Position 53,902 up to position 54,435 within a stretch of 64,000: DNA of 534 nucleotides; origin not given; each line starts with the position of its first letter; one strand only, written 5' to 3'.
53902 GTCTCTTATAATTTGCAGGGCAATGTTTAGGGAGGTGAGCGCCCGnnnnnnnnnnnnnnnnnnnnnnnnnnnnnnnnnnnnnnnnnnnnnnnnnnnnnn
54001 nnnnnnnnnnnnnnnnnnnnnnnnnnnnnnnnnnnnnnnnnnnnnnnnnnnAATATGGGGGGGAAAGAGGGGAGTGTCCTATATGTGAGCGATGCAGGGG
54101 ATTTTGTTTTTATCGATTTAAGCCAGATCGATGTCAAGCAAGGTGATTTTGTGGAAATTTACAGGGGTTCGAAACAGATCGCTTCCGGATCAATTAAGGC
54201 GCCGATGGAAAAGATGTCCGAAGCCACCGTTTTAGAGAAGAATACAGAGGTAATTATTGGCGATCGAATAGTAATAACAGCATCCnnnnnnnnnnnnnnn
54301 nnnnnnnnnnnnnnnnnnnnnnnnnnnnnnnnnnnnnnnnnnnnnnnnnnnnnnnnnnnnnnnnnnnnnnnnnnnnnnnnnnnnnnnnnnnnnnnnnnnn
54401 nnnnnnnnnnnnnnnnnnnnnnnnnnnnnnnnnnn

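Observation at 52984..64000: Operon-like array of four co-oriented coiled-coil proteins sharing a novel beta-rich domain: one small membrane-anchored member plus three giant secreted paralogs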

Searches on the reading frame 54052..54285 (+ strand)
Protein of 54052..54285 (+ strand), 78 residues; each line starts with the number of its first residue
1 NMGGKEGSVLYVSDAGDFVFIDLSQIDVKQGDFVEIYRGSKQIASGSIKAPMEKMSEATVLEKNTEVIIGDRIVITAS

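Call 22: search_protein_representatives(alignment_id=A2)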
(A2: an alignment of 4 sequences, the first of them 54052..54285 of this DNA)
Query: 4 sequences, 78 profile positions. Proteins with E-value up to 0.001 (for the whole library): 880; up to 1e-10: 33; up to 1e-30: 0. The best 150 are listed.
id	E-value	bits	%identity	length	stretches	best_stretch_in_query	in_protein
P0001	2.6e-26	107.6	-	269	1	2-76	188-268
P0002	2.6e-21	91.6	-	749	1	5-78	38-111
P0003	1.8e-19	85.7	-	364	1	4-77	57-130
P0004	3.5e-19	84.8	-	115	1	6-74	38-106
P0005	2.9e-18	81.9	-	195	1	4-78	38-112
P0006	1.0e-17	80.1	-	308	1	4-76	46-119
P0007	1.3e-17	79.8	-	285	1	4-74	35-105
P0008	3.3e-16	75.3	-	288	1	3-76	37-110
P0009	1.2e-15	73.5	-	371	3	6-76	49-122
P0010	7.5e-15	70.9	-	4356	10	17-62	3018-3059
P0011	1.2e-14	70.3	-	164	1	3-76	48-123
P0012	1.6e-14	69.9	-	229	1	4-76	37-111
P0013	1.9e-14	69.6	-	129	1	4-77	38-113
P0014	3.3e-14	68.9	-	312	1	3-77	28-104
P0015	9.7e-14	67.4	-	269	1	3-76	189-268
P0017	6.2e-13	64.8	-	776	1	3-76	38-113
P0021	2.8e-12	62.7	-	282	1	6-77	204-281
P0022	7.0e-12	61.4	-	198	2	6-72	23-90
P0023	8.8e-12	61.1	-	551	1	4-72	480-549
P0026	2.2e-11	59.8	-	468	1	4-72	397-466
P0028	4.0e-11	59.0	-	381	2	7-72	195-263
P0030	5.7e-11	58.5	-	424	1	4-73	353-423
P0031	5.8e-11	58.5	-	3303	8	27-49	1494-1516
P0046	2.8e-10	56.3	-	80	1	5-73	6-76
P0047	3.3e-10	56.1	-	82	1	6-76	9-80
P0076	1.6e-09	53.9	-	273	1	6-77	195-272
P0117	9.9e-09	51.3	-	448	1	3-75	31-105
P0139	2.6e-08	50.0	-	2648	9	21-55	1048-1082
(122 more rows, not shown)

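Call 24: find_encoding_contigs(protein=P0001, flank=10000, max_places=6)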
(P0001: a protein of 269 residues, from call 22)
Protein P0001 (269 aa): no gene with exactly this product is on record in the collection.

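Call 25: search_protein_families(library=pfam, proteins=[P0002, P0009, P0015, P0017, P0021, P0023, P0026, P0030, P0046, P0047], max_evalue=0.1)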
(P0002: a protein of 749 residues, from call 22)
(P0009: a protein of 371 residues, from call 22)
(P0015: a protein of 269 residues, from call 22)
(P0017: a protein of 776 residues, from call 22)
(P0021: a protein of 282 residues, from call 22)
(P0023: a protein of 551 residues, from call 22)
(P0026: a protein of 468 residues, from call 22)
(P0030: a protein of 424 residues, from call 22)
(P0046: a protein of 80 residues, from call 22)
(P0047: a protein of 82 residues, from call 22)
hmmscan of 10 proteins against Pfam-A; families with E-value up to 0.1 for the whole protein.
P0002 (749 aa): 4 families
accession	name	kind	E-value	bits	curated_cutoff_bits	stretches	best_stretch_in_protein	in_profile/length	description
PF02321.23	OEP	-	9.3e-42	143.4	22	3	314-494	2-187/187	Outer membrane efflux protein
PF14916.11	CCDC92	-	0.0047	17.2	28.3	0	225-256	3-34/57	Coiled-coil domain of unknown function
PF16519.10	TRPM_tetra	-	0.019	15.6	26.6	0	169-197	25-53/56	Tetramerisation domain of TRPM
PF21403.4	OTU1_UBXL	-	0.098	13.7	22.7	0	241-267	19-48/49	OTU1, UBXL domain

P0009 (371 aa): 3 families
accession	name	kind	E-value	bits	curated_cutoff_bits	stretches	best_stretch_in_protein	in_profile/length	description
PF16538.11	FlgT_C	-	4.8e-09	37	27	1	187-214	2-29/77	Flagellar assembly protein T, C-terminal domain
PF14444.12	S1-like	-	0.065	13.7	25.2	0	111-124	32-45/58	S1-like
PF19148.5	DUF5830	-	0.08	13.4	26.8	0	153-204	28-77/114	Family of unknown function (DUF5830)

P0015 (269 aa): 2 families
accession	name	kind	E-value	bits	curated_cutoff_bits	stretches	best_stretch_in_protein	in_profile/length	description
PF16538.11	FlgT_C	-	0.00068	20.5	27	1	203-232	2-31/77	Flagellar assembly protein T, C-terminal domain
PF24487.1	NDC80_loop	-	0.0016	18.6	27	1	42-107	95-160/233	Kinetochore protein NDC80 loop region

P0017 (776 aa): 0 families

P0021 (282 aa): 9 families
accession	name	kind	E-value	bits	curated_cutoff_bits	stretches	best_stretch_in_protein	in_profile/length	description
PF16331.10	TolA_bind_tri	-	8.9e-05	22.9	30.1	1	51-111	2-62/76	TolA binding protein trimerisation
PF24319.2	DUF7491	-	0.0058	17.3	30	1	51-119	19-87/90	Coiled-coil region of unknown function (DUF7491)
PF16538.11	FlgT_C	-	0.011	16.6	27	1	214-237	1-24/77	Flagellar assembly protein T, C-terminal domain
PF17675.6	APG6_N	-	0.015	16.1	45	1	45-130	45-130/132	Apg6 coiled-coil region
PF06785.16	UPF0242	-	0.02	15.4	33.5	1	43-158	75-168/194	Uncharacterised protein family (UPF0242) N-terminus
PF01496.24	V_ATPase_I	-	0.035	12.5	30.7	1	51-153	35-148/815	V-type ATPase 116kDa subunit family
PF05377.16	FlaC_arch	-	0.076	13.9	27.8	1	72-108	5-41/55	Flagella accessory protein C (FlaC)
PF20260.4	PUA_4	-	0.09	13.3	23.9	1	227-250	15-38/48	RNA methyltransferase PUA domain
PF19717.4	DUF6212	-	0.093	12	26.4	0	51-107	28-84/395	Family of unknown function (DUF6212)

P0023 (551 aa): 5 families
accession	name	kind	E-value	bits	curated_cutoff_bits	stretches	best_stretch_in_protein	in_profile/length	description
PF06818.20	Fez1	-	7.6e-08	33.5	34.4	2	194-284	23-113/199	Fez1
PF16538.11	FlgT_C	-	0.00044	21.1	27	1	493-531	2-40/77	Flagellar assembly protein T, C-terminal domain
PF24319.2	DUF7491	-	0.0016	19.1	30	1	262-289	4-31/90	Coiled-coil region of unknown function (DUF7491)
PF09787.14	Golgin_A5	-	0.0028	17.7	31.7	1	307-416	37-143/305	Golgin subfamily A member 5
PF03880.21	DbpA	-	0.017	15.6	25.6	0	497-531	4-40/72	DbpA RNA binding domain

P0026 (468 aa): 24 families
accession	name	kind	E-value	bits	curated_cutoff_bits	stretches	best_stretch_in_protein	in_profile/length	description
PF04977.20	DivIC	-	8.4e-07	29.2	28.9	2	225-274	19-68/80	Septum formation initiator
PF08614.16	ATG16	-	1.2e-06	29.3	33.7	2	170-305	38-184/200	Autophagy protein 16 (ATG16)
PF10473.14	CENP-F_leu_zip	-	5.2e-06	27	34.5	1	43-168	3-128/140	Leucine-rich repeats of kinetochore protein Cenp-F/LEK1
PF20492.3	ERM_helical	-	9.3e-06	26.1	40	1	44-163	7-119/120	Ezrin/radixin/moesin, alpha-helical domain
PF09787.14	Golgin_A5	-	9.9e-06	25.7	31.7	2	39-238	17-213/305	Golgin subfamily A member 5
PF17675.6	APG6_N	-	1.7e-05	25.7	45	1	39-112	19-94/132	Apg6 coiled-coil region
PF06818.20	Fez1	-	0.00025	22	34.4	1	224-338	18-132/199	Fez1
PF23991.1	DUF7310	-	0.00059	20.7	40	1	41-95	28-82/83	Coiled-coil region of unknown function (DUF7310)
PF19220.6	Rod_CreS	-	0.002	17.7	100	1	51-165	14-135/359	Crescentin, rod domain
PF13851.11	GAS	-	0.0025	17.7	32.3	1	40-166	19-138/200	Growth-arrest specific micro-tubule binding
PF14584.11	DUF4446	-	0.0027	18.2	27.4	1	19-107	2-88/150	Protein of unknown function (DUF4446)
PF14932.11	HAUS-augmin3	-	0.0037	17.2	29.4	1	109-176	69-136/260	HAUS augmin-like complex subunit 3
PF12325.13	TMF_TATA_bd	-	0.0044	17.6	29.1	0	271-341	11-80/115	TATA element modulatory factor 1 TATA binding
PF08647.16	BRE1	-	0.0063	17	27.9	1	212-259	20-67/95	BRE1 E3 ubiquitin ligase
PF24627.1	PUMA_CC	-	0.0074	16.7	30.1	1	65-136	2-73/74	PUMA coiled-coil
PF16538.11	FlgT_C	-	0.0078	17.1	27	1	410-443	2-35/77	Flagellar assembly protein T, C-terminal domain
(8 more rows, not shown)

P0030 (424 aa): 19 families
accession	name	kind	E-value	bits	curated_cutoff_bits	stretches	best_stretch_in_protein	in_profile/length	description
PF13851.11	GAS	-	2.5e-05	24.2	32.3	2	52-124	59-131/200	Growth-arrest specific micro-tubule binding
PF10473.14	CENP-F_leu_zip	-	3.4e-05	24.4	34.5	1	60-127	27-94/140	Leucine-rich repeats of kinetochore protein Cenp-F/LEK1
PF16538.11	FlgT_C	-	4e-05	24.4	27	1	366-400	2-36/77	Flagellar assembly protein T, C-terminal domain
PF24423.1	OVT1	-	0.00027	21.7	30.9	1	64-150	1-87/100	Major antigen, helical domain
PF04977.20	DivIC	-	0.00048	20.3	28.9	1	179-224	17-62/80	Septum formation initiator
PF13166.12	AAA_13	-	0.00085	18.6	36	1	161-315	317-468/713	AAA domain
PF17675.6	APG6_N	-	0.00087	20.2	45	1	33-135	20-124/132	Apg6 coiled-coil region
PF07889.17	DUF1664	-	0.0026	18.2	34.6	1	57-121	45-109/124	Protein of unknown function (DUF1664)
PF11932.13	DUF3450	-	0.0047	16.7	32.6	1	222-307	24-109/241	Protein of unknown function (DUF3450)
PF02183.23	HALZ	-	0.0055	17.3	28.1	0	102-124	15-37/43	Homeobox associated leucine zipper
PF01576.24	Myosin_tail_1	-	0.0062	14.9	38.1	1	174-305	835-966/1081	Myosin tail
PF19220.6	Rod_CreS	-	0.015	14.8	100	1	30-137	91-195/359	Crescentin, rod domain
PF15784.10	GPS2_interact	-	0.024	15.5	27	1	155-217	10-72/92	G-protein pathway suppressor 2-interacting domain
PF04136.21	COG3_N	-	0.03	14.7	27.9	1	62-119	2-59/147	Conserved oligomeric Golgi complex subunit 3, N-terminal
PF25450.1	Rab11-FIP3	-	0.031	15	31.9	1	59-126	56-123/125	Rab11-FIP3-like domain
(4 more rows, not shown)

P0046 (80 aa): 1 family
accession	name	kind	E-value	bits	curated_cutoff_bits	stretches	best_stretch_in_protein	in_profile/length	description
PF00498.31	FHA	-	0.084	13.8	20.7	0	11-39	25-53/67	FHA domain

P0047 (82 aa): 2 families
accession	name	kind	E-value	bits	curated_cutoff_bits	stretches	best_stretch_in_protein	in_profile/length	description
PF16538.11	FlgT_C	-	0.00012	22.8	27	0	22-45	4-27/77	Flagellar assembly protein T, C-terminal domain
PF14955.12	MRP-S24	-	0.092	13.1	26.7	0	33-82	11-61/135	Mitochondrial ribosome subunit S24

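Call 31: search_solved_structures(query=A3, max_evalue=10, show_alignments=3)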
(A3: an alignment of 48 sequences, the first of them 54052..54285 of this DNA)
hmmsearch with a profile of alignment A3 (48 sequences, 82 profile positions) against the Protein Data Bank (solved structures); distinct sequences matched with E-value up to 10: 6.
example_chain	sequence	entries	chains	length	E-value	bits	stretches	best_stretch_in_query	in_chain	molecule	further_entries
3jc8_Ta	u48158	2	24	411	2.9e-06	30.3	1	14-43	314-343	LysM domain protein | TsaP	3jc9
6ve2_O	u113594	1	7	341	0.00062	22.8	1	17-45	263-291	LysM domain-containing protein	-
7dww_B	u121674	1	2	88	0.29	14.3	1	30-52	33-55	msDPBB_sym2 protein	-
3w1e_A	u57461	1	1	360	0.66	13.1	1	19-40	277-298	Flagella basal-body protein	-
8z5n_5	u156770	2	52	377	0.75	13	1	19-40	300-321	Flagella basal-body protein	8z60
5tul_A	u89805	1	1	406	1.5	12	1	11-43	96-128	Tetracycline destructase Tet(55)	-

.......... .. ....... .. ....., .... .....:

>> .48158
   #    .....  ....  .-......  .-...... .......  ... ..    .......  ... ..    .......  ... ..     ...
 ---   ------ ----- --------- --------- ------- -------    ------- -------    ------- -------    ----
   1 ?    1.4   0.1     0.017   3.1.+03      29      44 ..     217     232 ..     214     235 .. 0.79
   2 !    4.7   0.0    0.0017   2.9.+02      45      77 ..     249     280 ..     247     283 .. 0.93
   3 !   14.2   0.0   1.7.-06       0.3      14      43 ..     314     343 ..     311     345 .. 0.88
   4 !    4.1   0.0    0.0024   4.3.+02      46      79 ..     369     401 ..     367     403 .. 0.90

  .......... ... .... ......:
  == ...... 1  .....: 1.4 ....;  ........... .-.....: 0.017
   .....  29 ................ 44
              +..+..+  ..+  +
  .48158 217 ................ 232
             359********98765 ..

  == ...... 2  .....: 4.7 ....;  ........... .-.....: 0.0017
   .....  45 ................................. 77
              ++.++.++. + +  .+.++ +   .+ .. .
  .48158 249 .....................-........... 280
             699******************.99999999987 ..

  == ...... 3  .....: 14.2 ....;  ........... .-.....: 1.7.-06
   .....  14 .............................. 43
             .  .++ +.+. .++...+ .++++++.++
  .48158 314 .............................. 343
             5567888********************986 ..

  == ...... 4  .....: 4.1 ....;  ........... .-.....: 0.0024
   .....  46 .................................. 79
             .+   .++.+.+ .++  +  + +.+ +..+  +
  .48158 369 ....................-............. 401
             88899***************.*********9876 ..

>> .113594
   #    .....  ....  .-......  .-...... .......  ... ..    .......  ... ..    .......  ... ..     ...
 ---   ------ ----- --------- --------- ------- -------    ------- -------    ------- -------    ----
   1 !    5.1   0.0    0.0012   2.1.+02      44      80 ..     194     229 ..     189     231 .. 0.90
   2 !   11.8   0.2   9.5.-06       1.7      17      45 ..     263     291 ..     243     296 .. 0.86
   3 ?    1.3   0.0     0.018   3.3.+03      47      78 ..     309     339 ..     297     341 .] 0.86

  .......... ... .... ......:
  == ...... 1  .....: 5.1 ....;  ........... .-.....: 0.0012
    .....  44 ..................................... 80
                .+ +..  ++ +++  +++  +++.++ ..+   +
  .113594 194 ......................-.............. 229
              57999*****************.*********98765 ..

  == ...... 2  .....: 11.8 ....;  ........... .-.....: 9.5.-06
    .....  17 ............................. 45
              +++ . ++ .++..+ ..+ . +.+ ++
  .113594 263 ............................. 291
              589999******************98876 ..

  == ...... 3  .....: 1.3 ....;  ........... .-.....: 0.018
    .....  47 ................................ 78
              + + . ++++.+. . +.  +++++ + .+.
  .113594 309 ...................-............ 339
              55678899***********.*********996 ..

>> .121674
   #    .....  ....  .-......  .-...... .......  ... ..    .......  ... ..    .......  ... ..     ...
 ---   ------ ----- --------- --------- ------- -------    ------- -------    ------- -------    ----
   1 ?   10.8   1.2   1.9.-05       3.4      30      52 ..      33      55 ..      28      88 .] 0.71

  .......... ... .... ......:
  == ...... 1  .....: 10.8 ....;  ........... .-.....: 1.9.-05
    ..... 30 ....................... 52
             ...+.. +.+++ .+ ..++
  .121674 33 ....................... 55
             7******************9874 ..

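Call 33: search_protein_families(library=pfam, alignment_id=A3, max_evalue=0.1)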
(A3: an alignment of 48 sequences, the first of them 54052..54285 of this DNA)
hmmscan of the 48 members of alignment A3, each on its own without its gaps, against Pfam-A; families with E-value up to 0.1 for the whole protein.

A. member 1, window:54052-54285:+ (78 aa): 0 families

B. families by the number of members that match (of 48 scanned): 39 families (the first 25 are shown)
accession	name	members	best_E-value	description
PF16538.11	FlgT_C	26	1.6e-08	Flagellar assembly protein T, C-terminal domain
PF03880.21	DbpA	4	0.0021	DbpA RNA binding domain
PF03120.22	DNA_ligase_OB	4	0.0055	NAD-dependent DNA ligase OB-fold domain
PF20260.4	PUA_4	3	0.002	RNA methyltransferase PUA domain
PF00467.35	KOW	3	0.0072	KOW motif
PF04085.20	MreC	2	0.0094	Rod shape-determining protein MreC, barrel core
PF04014.23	MazE_antitoxin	2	0.0098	Antidote-toxin recognition MazE, bacterial antitoxin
PF01472.26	PUA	1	0.0033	PUA domain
PF09269.16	DUF1967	1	0.0093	Domain of unknown function (DUF1967)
PF17295.7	DUF5348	1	0.0098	Domain of unknown function (DUF5348)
PF02080.26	TrkA_C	1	0.013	TrkA-C domain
PF19769.4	CPxCG_zf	1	0.013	CPxCG-related zinc finger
PF03144.31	GTP_EFTU_D2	1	0.02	Elongation factor Tu domain 2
PF22287.2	TraI-like_C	1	0.022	TraI-like C-terminal domain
PF00549.24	Ligase_CoA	1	0.023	CoA-ligase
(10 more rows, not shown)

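Call 37: predict_structure(alignment_id=A3)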
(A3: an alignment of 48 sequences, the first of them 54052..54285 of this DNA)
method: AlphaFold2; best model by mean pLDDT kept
length: 78 residues; sequences in the alignment: 48
mean_pLDDT: 94.7   pTM: 0.84
mean pLDDT of the five models: 94.7, 94.7, 94.2, 94.1, 94.0
residues with pLDDT >= 90: 71; 70-90: 2; 50-70: 4; < 50: 1
segments of 3 or more residues with pLDDT < 50: none
pLDDT, mean of each block of 10 residues (from residue 1): 83 98 97 97 98 98 98 87
secondary structure, 60 per line:
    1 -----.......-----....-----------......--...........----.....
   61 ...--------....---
elements in order: E6-12 E18-21 E33-38 E41-51 E56-63 E72-75

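Call 42: fold_search(model_id=the predicted structure, library=pdb)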
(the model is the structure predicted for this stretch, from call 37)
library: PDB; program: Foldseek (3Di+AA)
matches with E <= 10: 1497; with E <= 0.001: 0
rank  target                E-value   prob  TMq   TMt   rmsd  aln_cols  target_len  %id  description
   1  8z5n_0                1.1e-03  1.00  0.72  0.17   4.9        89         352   20  Cryo-EM structure of the LPHT ring (released 2025-10-22)
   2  3w1e                  1.8e-03  1.00  0.75  0.18   5.7        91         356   20  Structure of FlgT, a flagellar basal body component protein (released 2013-04-03)
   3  6r0w_F                2.5e-03  1.00  0.71  0.14   2.5        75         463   19  Thermus thermophilus V/A-type ATPase/synthase, rotational state 2 (released 2019-08-28)
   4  7l1q_B                3.0e-03  1.00  0.74  0.13   2.3        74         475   22  PS3 F1-ATPase Binding/TS Dwell (released 2021-07-21)
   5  6xbw_B                3.0e-03  1.00  0.71  0.10   2.1        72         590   25  Cryo-EM structure of V-ATPase from bovine brain, state 1 (released 2020-08-19)
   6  6q45_A                3.1e-03  1.00  0.70  0.13   2.4        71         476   24  F1-ATPase from Fusobacterium nucleatum (released 2019-07-10)
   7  6q45_K                3.3e-03  1.00  0.74  0.14   2.4        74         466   23  F1-ATPase from Fusobacterium nucleatum (released 2019-07-10)
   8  6oqr_A                3.3e-03  1.00  0.72  0.12   2.4        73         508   18  E. coli ATP Synthase ADP State 1a (released 2020-06-03)
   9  6q45_C                3.7e-03  1.00  0.73  0.13   2.4        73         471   23  F1-ATPase from Fusobacterium nucleatum (released 2019-07-10)
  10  5hkk_B                3.9e-03  1.00  0.73  0.13   2.2        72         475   21  Caldalaklibacillus thermarum F1-ATPase (wild type) (released 2016-09-21)
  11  9jc1_I                3.9e-03  1.00  0.75  0.12   2.3        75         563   21  Engineering of ATP synthase (released 2025-07-09)
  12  6q45_B                3.9e-03  1.00  0.71  0.13   2.5        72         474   24  F1-ATPase from Fusobacterium nucleatum (released 2019-07-10)
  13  6tmh_C                4.1e-03  1.00  0.72  0.13   2.3        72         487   19  Cryo-EM structure of Toxoplasma gondii mitochondrial ATP synthase dimer, OSCP/F1/c-ring model (released 2020-12-16)
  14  7khr_C                4.1e-03  1.00  0.71  0.10   2.1        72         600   25  Cryo-EM structure of bafilomycin A1-bound intact V-ATPase from bovine brain (released 2021-03-17)
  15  5hkk_C                4.3e-03  1.00  0.75  0.13   2.2        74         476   20  Caldalaklibacillus thermarum F1-ATPase (wild type) (released 2016-09-21)
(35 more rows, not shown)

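Call 47: find_encoding_contigs(protein=P0076, flank=10000, max_places=3)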
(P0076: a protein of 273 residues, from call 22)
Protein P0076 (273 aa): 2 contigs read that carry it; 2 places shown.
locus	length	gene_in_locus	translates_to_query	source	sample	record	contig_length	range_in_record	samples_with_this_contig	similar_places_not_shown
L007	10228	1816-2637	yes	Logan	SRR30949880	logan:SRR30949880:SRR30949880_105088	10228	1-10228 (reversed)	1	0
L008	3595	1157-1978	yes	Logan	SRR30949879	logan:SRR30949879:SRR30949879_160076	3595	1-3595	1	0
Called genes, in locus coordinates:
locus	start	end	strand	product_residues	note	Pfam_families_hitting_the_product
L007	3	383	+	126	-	?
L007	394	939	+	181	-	PF23477:zf_Tbcl_2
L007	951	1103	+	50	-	-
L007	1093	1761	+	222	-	PF13487:HD_5, PF01966:HD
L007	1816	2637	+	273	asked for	-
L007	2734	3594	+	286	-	-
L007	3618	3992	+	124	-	PF00072:Response_reg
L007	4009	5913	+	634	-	PF13522:GATase_6, PF13537:GATase_7, PF12481:DUF3700 (faint), PF00733:Asn_synthase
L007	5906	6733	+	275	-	PF01522:Polysacc_deac_1, PF11959:DUF3473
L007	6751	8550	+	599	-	PF00664:ABC_membrane, PF00270:DEAD (weak), PF02463:SMC_N (faint), PF00005:ABC_tran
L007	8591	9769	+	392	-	PF00534:Glycos_transf_1, PF13692:Glyco_trans_1_4, PF13524:Glyco_trans_1_2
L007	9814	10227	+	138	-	?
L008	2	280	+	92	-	?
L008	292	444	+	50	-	-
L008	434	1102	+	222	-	PF13487:HD_5, PF01966:HD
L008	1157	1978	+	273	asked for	-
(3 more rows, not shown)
